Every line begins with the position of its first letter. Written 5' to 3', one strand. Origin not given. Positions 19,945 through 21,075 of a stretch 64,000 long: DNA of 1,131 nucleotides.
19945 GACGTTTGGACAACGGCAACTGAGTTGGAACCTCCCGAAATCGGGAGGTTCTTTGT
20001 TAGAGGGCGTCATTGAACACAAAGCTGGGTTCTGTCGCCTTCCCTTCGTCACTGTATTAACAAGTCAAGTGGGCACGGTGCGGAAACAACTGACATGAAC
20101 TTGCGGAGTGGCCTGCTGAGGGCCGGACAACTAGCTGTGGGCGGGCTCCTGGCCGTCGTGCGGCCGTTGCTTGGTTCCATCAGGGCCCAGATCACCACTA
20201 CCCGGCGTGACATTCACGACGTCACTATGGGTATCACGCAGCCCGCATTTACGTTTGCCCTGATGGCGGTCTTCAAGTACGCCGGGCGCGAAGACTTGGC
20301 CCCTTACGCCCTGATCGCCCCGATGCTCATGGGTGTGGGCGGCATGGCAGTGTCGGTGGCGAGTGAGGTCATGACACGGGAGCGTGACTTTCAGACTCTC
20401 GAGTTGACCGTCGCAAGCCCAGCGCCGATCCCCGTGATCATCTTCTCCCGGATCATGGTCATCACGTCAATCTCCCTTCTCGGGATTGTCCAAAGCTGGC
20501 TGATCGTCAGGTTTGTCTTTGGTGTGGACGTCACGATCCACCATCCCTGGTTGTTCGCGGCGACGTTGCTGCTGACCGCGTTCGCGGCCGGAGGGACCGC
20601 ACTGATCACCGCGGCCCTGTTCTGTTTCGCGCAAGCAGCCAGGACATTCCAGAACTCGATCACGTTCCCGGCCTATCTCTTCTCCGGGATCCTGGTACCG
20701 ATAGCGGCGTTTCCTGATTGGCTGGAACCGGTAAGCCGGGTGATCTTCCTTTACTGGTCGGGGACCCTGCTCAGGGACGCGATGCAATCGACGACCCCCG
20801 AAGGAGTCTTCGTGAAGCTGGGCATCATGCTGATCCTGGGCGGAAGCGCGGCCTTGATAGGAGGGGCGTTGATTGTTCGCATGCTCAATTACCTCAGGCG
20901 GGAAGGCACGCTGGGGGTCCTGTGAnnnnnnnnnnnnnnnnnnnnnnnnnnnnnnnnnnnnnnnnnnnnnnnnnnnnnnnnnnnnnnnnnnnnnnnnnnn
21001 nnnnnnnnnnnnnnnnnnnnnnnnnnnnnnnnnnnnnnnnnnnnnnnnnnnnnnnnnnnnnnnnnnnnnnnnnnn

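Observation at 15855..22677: Three tandem heterodimeric ABC-2 permease modules sharing one ATPase gene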

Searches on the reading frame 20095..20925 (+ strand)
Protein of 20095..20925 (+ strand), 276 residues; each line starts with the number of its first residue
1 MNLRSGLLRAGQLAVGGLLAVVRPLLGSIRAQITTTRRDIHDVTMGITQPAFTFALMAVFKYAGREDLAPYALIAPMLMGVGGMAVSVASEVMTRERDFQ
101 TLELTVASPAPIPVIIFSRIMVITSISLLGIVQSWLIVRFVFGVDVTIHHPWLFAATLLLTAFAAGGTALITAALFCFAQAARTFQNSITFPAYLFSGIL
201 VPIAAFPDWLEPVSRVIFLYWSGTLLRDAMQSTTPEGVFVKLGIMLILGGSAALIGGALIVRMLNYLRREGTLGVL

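Call 6: search_protein_families(library=pfam, proteins=[window:20095-20925:+], max_evalue=0.01)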
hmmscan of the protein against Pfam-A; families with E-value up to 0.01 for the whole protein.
window:20095-20925:+ (276 aa): 2 families
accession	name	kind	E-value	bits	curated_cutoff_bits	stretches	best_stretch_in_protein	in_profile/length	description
PF01061.29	ABC2_membrane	-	2.3e-17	63.7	26.9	1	52-229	31-209/211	ABC-2 type transporter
PF12698.13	ABC2_membrane_3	-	2.2e-09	37.3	31.6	1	68-249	164-338/347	ABC-2 family transporter protein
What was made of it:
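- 20095..20925 (+): C1, 276-aa ABC-2 permease (type gamma). Pfam 63.7 bits (call 6).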

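Call 27: find_homologous_proteins(query=window:20095-20925:+, max_evalue=1e-30)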
Query window:20095-20925:+ (276 aa): 67 proteins with E <= 1e-30 among 8000 candidates.
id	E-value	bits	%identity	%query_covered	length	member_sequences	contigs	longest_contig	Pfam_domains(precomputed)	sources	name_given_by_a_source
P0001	2.2e-156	537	91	97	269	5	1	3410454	PF01061.30,PF12698.14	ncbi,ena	-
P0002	4.1e-151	520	89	100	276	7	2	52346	PF01061.30,PF12698.14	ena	-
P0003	8.3e-151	519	90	97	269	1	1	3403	PF01061.30,PF12698.14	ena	-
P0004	1.7e-126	439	73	100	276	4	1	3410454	PF01061.30,PF12698.14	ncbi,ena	-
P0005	1.4e-123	430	74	95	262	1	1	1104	PF01061.30,PF12698.14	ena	-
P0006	8.2e-123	427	74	100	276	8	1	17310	PF01061.30,PF12698.14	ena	-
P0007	4.7e-120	418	71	100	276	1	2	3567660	PF01061.30,PF12698.14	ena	-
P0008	1.5e-119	416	71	100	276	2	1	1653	PF01061.30,PF12698.14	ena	-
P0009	3.3e-119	415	71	100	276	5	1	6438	PF01061.30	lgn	-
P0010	2.1e-117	409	68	100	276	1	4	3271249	PF01061.30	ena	-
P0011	3.4e-117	409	68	100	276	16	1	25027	PF01061.30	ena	-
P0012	5.0e-117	408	68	100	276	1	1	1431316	PF01061.30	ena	-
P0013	5.2e-117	408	67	100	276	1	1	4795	PF01061.30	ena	-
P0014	1.1e-116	407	68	100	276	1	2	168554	PF01061.30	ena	-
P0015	1.3e-116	407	68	100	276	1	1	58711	PF01061.30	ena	-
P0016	3.0e-116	406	67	100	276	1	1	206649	PF01061.30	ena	-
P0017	6.7e-116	404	67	100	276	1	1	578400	PF01061.30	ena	-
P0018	1.5e-115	403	67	100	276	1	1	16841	PF01061.30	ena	-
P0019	3.0e-115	402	69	100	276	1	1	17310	PF01061.30,PF12698.14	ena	-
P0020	8.9e-115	401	66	100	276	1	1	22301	PF01061.30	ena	-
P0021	2.2e-114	399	66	100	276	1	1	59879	PF01061.30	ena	-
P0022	2.9e-114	399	66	100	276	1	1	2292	PF01061.30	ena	-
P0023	3.8e-114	399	66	100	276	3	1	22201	PF01061.30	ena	-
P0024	9.6e-114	397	66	100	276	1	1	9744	PF01061.30,PF12698.14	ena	-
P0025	2.9e-112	393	66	100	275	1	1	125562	PF01061.30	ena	-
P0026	1.3e-111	390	64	100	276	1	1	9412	PF01061.30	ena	-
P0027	2.4e-110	386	65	100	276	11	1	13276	PF01061.30,PF12698.14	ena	-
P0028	8.3e-110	384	65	100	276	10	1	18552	PF01061.30,PF12698.14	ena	-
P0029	2.7e-109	383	66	100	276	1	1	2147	PF01061.30,PF12698.14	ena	-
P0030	7.3e-109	381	74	84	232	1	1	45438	PF01061.30,PF12698.14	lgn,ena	-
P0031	1.5e-107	377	65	100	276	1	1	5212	PF01061.30,PF12698.14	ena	-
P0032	2.2e-107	377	65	100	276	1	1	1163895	PF01061.30,PF12698.14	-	-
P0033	6.5e-107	375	63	97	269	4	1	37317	PF01061.30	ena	-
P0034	1.1e-106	374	66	100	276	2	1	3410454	PF01061.30,PF12698.14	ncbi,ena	-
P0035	3.1e-105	370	62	100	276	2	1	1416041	PF01061.30,PF12698.14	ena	-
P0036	8.0e-105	368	62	100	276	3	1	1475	PF01061.30,PF12698.14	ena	-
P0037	8.1e-105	368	62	100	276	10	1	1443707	PF01061.30,PF12698.14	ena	-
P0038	2.7e-103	363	63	96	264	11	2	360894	PF01061.30,PF12698.14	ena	-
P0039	2.8e-103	363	62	100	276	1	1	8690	PF01061.30,PF12698.14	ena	-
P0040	9.4e-103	361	61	100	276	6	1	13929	PF01061.30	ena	-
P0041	1.5e-102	361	61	99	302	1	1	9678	PF01061.30,PF12698.14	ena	-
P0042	2.1e-100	354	59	100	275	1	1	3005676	PF01061.30,PF12698.14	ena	-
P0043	3.5e-99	350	60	99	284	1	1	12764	PF01061.30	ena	-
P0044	2.2e-98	347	59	99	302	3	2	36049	PF01061.30,PF12698.14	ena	-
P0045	5.8e-98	346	70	84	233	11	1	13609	PF01061.30,PF12698.14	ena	-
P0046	3.3e-90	320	59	91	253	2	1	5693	PF01061.30,PF12698.14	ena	-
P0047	6.1e-90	319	65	86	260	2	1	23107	PF01061.30,PF12698.14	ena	-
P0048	9.1e-89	316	58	94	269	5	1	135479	PF01061.30,PF12698.14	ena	-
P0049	1.2e-88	315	59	91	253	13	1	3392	PF01061.30,PF12698.14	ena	-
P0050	1.6e-87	311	59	91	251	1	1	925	PF01061.30,PF12698.14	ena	-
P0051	5.1e-87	310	63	84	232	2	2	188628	PF01061.30,PF12698.14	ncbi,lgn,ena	-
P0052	6.9e-87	309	59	95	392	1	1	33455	PF02775.27,PF01061.30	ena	-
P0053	2.7e-86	307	58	91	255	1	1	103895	PF01061.30,PF12698.14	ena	-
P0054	2.7e-84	301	75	67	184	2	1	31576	PF01061.30,PF12698.14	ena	-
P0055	4.2e-84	300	75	67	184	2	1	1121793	PF01061.30,PF12698.14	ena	-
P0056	4.0e-83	297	74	67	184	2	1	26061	PF01061.30,PF12698.14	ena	-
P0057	5.3e-83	297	64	76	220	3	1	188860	PF01061.30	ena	-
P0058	6.2e-82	293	59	84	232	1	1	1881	PF01061.30,PF12698.14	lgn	-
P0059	3.6e-79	284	71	67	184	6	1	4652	PF01061.30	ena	-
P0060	4.7e-77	277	54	90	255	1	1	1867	PF01061.30,PF12698.14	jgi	jgi:ABC-2 type transport system permease protein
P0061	1.1e-76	276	54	89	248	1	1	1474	PF01061.30,PF12698.14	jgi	jgi:ABC-2 type transport system permease protein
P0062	6.8e-76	273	56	87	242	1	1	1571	PF01061.30,PF12698.14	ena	-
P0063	3.7e-71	258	67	62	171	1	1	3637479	PF01061.30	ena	-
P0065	4.0e-48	182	39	91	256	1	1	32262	PF01061.30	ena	-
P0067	3.0e-38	150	39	72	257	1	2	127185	PF01061.30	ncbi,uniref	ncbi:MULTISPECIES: ABC transporter permease [Actinomycetes]|uniref:ABC-2 type transporter transmembr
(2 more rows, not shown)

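Call 29: find_encoding_contigs(protein=P0006, flank=8000, max_places=3)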
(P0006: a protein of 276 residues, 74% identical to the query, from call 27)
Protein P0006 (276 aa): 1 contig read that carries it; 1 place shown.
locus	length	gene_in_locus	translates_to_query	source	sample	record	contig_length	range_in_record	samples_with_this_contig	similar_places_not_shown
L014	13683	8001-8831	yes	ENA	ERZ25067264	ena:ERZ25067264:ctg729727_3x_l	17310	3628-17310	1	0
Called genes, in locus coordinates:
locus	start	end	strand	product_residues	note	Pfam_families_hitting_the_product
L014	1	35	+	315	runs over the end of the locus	PF13483:Lactamase_B_3, PF12706:Lactamase_B_2 (faint)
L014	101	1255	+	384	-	PF00202:Aminotran_3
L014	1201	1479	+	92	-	-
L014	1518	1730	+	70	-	PF15919:HicB_lk_antitox (weak)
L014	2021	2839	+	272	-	PF06182:ABC2_membrane_6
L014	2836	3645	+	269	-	PF06182:ABC2_membrane_6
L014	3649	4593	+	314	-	PF00005:ABC_tran, PF13304:AAA_21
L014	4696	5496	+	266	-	PF00202:Aminotran_3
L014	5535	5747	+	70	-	PF21748:UPF0150 (weak), PF15919:HicB_lk_antitox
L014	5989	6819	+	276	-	PF01061:ABC2_membrane, PF12698:ABC2_membrane_3 (weak)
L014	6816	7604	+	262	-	PF01061:ABC2_membrane, PF12698:ABC2_membrane_3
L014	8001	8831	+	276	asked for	PF01061:ABC2_membrane, PF12698:ABC2_membrane_3 (weak)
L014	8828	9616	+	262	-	PF01061:ABC2_membrane (weak)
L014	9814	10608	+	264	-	PF00005:ABC_tran, PF13304:AAA_21, PF13732:DrrA1-3_C (weak)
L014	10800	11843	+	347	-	PF02776:TPP_enzyme_N, PF00205:TPP_enzyme_M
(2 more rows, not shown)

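Call 30: find_encoding_contigs(protein=P0007, flank=8000, max_places=3)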
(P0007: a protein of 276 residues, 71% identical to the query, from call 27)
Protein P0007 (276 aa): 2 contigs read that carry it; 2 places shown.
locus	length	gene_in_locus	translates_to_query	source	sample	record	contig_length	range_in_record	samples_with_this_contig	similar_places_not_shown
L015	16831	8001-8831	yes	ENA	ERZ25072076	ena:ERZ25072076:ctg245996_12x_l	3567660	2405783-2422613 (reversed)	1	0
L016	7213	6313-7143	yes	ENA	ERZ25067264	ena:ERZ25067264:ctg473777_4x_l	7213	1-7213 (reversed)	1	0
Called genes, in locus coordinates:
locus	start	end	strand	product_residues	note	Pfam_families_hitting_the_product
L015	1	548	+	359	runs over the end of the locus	PF00005:ABC_tran, PF13401:AAA_22 (weak), PF08352:oligo_HPY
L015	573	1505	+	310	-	PF13483:Lactamase_B_3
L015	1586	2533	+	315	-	PF13483:Lactamase_B_3, PF12706:Lactamase_B_2 (weak)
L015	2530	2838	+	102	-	-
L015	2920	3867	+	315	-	PF13483:Lactamase_B_3, PF12706:Lactamase_B_2 (faint)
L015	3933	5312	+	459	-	PF00202:Aminotran_3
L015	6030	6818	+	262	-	PF01061:ABC2_membrane, PF12698:ABC2_membrane_3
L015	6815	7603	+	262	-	PF01061:ABC2_membrane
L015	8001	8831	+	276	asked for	PF12698:ABC2_membrane_3 (weak), PF01061:ABC2_membrane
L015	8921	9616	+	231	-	PF01061:ABC2_membrane (weak)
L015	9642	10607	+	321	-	PF00005:ABC_tran, PF13304:AAA_21 (weak), PF13732:DrrA1-3_C (weak)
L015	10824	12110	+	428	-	PF00205:TPP_enzyme_M, PF02775:TPP_enzyme_C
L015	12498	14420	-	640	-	PF03372:Exo_endo_phos, PF23226:Exo_endo_phos_PGAP2IP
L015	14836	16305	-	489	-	PF04069:OpuAC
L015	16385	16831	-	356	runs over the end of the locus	PF00528:BPD_transp_1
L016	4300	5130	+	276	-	PF01061:ABC2_membrane, PF12698:ABC2_membrane_3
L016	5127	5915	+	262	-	PF01061:ABC2_membrane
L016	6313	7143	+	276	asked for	PF12698:ABC2_membrane_3 (weak), PF01061:ABC2_membrane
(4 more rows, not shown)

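Call 31: find_encoding_contigs(protein=P0010, flank=8000, max_places=4)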
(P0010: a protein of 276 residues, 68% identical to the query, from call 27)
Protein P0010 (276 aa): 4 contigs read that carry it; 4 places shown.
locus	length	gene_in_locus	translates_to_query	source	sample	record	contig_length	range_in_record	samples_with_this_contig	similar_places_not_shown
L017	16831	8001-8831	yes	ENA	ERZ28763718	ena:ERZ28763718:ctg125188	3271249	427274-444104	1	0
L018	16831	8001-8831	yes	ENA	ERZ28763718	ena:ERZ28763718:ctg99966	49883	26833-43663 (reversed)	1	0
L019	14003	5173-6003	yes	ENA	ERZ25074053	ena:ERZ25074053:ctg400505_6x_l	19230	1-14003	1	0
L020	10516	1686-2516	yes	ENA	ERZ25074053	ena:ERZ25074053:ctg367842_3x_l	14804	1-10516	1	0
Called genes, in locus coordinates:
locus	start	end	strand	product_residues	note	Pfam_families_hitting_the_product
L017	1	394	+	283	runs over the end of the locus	PF00528:BPD_transp_1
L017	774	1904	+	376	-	PF00005:ABC_tran, PF13304:AAA_21 (faint), PF08352:oligo_HPY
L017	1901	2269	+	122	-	PF00005:ABC_tran, PF13401:AAA_22 (weak)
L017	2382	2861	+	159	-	PF08352:oligo_HPY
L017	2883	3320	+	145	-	PF13483:Lactamase_B_3 (weak)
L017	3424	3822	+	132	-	-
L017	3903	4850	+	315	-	PF13483:Lactamase_B_3, PF12706:Lactamase_B_2 (faint)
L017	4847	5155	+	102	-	-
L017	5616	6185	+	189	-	PF13483:Lactamase_B_3 (weak)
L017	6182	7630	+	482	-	PF00202:Aminotran_3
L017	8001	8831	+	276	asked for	PF01061:ABC2_membrane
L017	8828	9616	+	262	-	PF01061:ABC2_membrane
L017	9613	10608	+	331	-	PF00005:ABC_tran, PF13304:AAA_21 (weak), PF13732:DrrA1-3_C (weak)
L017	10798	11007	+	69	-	PF02776:TPP_enzyme_N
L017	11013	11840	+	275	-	PF02776:TPP_enzyme_N, PF00205:TPP_enzyme_M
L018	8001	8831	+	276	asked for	PF01061:ABC2_membrane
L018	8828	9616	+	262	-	PF01061:ABC2_membrane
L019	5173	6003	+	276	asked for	PF01061:ABC2_membrane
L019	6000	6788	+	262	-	PF01061:ABC2_membrane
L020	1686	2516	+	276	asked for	PF01061:ABC2_membrane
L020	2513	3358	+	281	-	PF01061:ABC2_membrane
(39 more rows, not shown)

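Call 32: find_encoding_contigs(protein=P0016, flank=8000, max_places=2)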
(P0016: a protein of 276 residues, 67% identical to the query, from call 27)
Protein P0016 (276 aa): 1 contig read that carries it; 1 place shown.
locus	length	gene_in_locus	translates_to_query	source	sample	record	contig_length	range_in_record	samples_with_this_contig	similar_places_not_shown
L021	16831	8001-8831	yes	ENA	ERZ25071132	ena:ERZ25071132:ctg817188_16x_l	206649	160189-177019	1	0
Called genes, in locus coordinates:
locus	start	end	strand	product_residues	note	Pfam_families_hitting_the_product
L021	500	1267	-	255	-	PF00106:adh_short, PF08659:KR (weak), PF13561:adh_short_C2, PF00106:adh_short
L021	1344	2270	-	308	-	PF02746:MR_MLE_N (weak), PF13378:MR_MLE_C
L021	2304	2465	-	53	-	-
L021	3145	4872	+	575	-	PF00496:SBP_bac_5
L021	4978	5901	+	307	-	PF19300:BPD_transp_1_N, PF00528:BPD_transp_1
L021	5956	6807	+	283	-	PF00528:BPD_transp_1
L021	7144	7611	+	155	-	PF00202:Aminotran_3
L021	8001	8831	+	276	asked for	PF01061:ABC2_membrane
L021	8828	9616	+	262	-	PF01061:ABC2_membrane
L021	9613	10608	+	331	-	PF00005:ABC_tran, PF13304:AAA_21 (weak), PF13732:DrrA1-3_C (weak)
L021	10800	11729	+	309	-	PF02776:TPP_enzyme_N, PF00205:TPP_enzyme_M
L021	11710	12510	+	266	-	PF02775:TPP_enzyme_C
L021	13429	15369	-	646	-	PF03372:Exo_endo_phos, PF23226:Exo_endo_phos_PGAP2IP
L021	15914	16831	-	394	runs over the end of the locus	PF04069:OpuAC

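Call 33: find_encoding_contigs(protein=P0025, flank=8000, max_places=2)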
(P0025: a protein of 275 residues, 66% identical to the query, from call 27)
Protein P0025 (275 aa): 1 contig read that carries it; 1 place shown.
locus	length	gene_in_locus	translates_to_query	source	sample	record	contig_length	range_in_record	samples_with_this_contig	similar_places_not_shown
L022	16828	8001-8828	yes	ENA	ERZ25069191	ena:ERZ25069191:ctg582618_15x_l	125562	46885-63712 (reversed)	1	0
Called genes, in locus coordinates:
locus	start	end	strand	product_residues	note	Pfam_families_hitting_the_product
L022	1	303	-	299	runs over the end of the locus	PF00106:adh_short, PF08659:KR (weak), PF13561:adh_short_C2, PF00106:adh_short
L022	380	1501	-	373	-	PF02746:MR_MLE_N, PF13378:MR_MLE_C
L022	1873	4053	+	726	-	PF00496:SBP_bac_5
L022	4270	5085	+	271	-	PF00528:BPD_transp_1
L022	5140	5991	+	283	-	PF00528:BPD_transp_1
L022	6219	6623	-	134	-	PF01850:PIN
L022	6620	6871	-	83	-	PF02604:PhdYeFM_antitox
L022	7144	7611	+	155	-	PF00202:Aminotran_3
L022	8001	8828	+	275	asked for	PF01061:ABC2_membrane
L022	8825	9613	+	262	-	PF01061:ABC2_membrane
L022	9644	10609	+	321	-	PF00005:ABC_tran, PF13304:AAA_21 (weak), PF13732:DrrA1-3_C (weak)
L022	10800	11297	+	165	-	PF02776:TPP_enzyme_N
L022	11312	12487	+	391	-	PF00205:TPP_enzyme_M, PF02775:TPP_enzyme_C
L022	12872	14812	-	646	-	PF03372:Exo_endo_phos, PF23226:Exo_endo_phos_PGAP2IP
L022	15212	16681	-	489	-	PF04069:OpuAC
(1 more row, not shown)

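Call 34: find_encoding_contigs(protein=P0035, flank=8000, max_places=2)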
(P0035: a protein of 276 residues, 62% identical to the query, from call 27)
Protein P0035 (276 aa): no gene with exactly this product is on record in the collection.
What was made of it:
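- Tried and rejected: One look-up (P0035) returned nothing (call 34).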

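Call 35: find_encoding_contigs(protein=P0042, flank=8000, max_places=2)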
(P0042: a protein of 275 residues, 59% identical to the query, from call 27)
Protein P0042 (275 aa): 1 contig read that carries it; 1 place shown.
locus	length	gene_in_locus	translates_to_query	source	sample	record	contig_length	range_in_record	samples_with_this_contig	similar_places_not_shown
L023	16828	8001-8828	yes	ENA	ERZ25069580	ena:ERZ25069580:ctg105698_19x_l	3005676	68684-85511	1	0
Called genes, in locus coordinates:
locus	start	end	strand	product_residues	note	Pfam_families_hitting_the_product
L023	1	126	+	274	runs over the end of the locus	PF00528:BPD_transp_1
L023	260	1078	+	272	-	PF04199:Cyclase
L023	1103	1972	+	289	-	PF04199:Cyclase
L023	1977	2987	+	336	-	PF00005:ABC_tran, PF08352:oligo_HPY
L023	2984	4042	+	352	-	PF00005:ABC_tran, PF13401:AAA_22 (faint), PF08352:oligo_HPY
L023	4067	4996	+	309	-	PF13483:Lactamase_B_3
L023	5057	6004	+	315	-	PF13483:Lactamase_B_3, PF12706:Lactamase_B_2 (faint)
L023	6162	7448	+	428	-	PF00202:Aminotran_3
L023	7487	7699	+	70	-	PF15919:HicB_lk_antitox, PF21748:UPF0150 (weak)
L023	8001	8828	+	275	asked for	PF01061:ABC2_membrane, PF12698:ABC2_membrane_3 (weak)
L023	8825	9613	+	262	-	PF01061:ABC2_membrane (weak)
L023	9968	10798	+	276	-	PF01061:ABC2_membrane, PF12698:ABC2_membrane_3 (weak)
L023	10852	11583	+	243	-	PF01061:ABC2_membrane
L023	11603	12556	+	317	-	PF00005:ABC_tran, PF13304:AAA_21 (weak), PF13732:DrrA1-3_C (weak)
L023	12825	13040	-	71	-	-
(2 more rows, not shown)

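Call 41: search_protein_families(library=ncbifam, proteins=[window:20095-20925:+], max_evalue=0.001)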
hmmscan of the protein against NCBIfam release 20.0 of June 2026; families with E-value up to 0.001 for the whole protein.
window:20095-20925:+ (276 aa): 3 families
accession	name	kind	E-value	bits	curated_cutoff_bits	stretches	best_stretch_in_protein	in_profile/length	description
TIGR03861.1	phenyl_ABC_PedC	subfamily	1.6e-06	28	241.35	1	74-204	66-192/253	alcohol ABC transporter, permease protein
TIGR00025.1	Mtu_efflux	paralog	7e-06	25.7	146.9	1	78-246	48-216/238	ABC transporter efflux protein, DrrB family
TIGR01291.1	nodJ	subfamily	0.00044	19.9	206.65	1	157-264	144-251/253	ABC-2 type transporter, NodJ family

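Call 63: find_encoding_contigs(protein=P0037, flank=9000, max_places=2)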
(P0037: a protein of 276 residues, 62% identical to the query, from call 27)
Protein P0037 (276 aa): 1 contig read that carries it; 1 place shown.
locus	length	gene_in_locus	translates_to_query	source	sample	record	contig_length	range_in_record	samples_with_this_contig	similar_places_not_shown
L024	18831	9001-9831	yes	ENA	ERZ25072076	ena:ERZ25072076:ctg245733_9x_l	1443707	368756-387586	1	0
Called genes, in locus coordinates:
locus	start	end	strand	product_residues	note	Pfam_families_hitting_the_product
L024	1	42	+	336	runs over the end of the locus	PF00005:ABC_tran, PF13304:AAA_21 (faint), PF08352:oligo_HPY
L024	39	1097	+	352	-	PF00005:ABC_tran, PF13401:AAA_22 (weak), PF08352:oligo_HPY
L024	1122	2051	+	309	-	PF13483:Lactamase_B_3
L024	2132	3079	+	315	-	PF13483:Lactamase_B_3, PF12706:Lactamase_B_2 (faint)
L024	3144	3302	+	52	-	-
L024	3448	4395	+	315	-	PF13483:Lactamase_B_3, PF12706:Lactamase_B_2 (weak)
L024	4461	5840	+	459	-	PF00202:Aminotran_3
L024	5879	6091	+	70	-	PF21748:UPF0150, PF15919:HicB_lk_antitox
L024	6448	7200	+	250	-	PF06182:ABC2_membrane_6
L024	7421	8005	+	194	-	PF06182:ABC2_membrane_6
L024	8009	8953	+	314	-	PF00005:ABC_tran, PF13304:AAA_21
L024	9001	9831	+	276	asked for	PF01061:ABC2_membrane, PF12698:ABC2_membrane_3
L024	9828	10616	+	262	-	PF01061:ABC2_membrane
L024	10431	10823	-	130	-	-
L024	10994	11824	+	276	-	PF12698:ABC2_membrane_3, PF01061:ABC2_membrane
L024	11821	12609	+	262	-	PF01061:ABC2_membrane (faint)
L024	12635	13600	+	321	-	PF00005:ABC_tran, PF13304:AAA_21 (weak), PF13732:DrrA1-3_C (weak)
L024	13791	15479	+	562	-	PF02776:TPP_enzyme_N, PF00205:TPP_enzyme_M, PF02775:TPP_enzyme_C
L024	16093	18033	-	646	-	PF03372:Exo_endo_phos, PF23226:Exo_endo_phos_PGAP2IP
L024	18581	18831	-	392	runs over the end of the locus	PF04069:OpuAC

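Call 64: find_encoding_contigs(protein=P0048, flank=9000, max_places=2)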
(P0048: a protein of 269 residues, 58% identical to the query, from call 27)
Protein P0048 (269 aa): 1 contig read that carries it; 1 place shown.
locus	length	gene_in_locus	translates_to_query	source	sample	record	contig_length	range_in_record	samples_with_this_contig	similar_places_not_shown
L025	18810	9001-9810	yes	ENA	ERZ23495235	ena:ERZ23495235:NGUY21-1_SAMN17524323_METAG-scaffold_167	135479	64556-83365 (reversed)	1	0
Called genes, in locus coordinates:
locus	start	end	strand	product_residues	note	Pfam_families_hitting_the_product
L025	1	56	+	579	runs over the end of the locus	PF00860:Xan_ur_permease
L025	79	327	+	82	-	-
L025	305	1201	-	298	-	PF00775:Dioxygenase_C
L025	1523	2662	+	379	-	PF01222:ERG4_ERG24, PF06966:DUF1295 (weak)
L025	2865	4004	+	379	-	PF01222:ERG4_ERG24, PF06966:DUF1295 (weak)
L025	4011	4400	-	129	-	PF07883:Cupin_2, PF02311:AraC_binding (weak)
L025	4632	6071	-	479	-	PF01547:SBP_bac_1, PF13416:SBP_bac_8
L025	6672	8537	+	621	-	PF12450:vWF_A, PF00092:VWA, PF13519:VWA_2, PF13768:VWA_3 (weak), PF12034:YfbK_C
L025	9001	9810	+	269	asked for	PF01061:ABC2_membrane, PF12698:ABC2_membrane_3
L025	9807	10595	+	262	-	PF01061:ABC2_membrane (weak)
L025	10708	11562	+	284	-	PF00005:ABC_tran, PF13304:AAA_21 (weak), PF13732:DrrA1-3_C (weak)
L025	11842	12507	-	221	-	PF09844:DUF2071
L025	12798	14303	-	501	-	PF10648:Gmad2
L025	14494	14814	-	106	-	PF08734:GYD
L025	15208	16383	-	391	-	PF04235:DUF418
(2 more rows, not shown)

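Call 65: find_encoding_contigs(protein=P0014, flank=9000, max_places=2)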
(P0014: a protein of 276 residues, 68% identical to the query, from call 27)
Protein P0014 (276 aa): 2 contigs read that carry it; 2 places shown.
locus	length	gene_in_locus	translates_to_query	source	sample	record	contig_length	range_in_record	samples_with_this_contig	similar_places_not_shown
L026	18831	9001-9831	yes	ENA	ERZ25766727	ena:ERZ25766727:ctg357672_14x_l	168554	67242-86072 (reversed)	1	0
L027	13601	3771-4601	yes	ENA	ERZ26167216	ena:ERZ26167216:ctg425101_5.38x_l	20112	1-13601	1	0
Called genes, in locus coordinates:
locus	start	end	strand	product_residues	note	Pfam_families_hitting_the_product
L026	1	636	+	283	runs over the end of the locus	PF00528:BPD_transp_1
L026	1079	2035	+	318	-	PF00005:ABC_tran, PF13304:AAA_21 (faint), PF08352:oligo_HPY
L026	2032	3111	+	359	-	PF00005:ABC_tran, PF13401:AAA_22 (weak), PF08352:oligo_HPY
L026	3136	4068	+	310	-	PF13483:Lactamase_B_3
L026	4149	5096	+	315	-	PF13483:Lactamase_B_3, PF12706:Lactamase_B_2 (faint)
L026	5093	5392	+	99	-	-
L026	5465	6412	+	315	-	PF13483:Lactamase_B_3, PF12706:Lactamase_B_2 (faint)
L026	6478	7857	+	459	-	PF00202:Aminotran_3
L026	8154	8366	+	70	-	PF21748:UPF0150, PF15919:HicB_lk_antitox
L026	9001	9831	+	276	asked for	PF01061:ABC2_membrane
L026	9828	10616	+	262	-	PF01061:ABC2_membrane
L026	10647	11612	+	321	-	PF00005:ABC_tran, PF13304:AAA_21 (weak), PF13732:DrrA1-3_C (weak)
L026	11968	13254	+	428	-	PF00205:TPP_enzyme_M, PF02775:TPP_enzyme_C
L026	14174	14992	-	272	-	PF23226:Exo_endo_phos_PGAP2IP, PF03372:Exo_endo_phos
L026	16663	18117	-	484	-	-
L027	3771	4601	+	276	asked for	PF01061:ABC2_membrane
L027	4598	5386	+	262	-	PF01061:ABC2_membrane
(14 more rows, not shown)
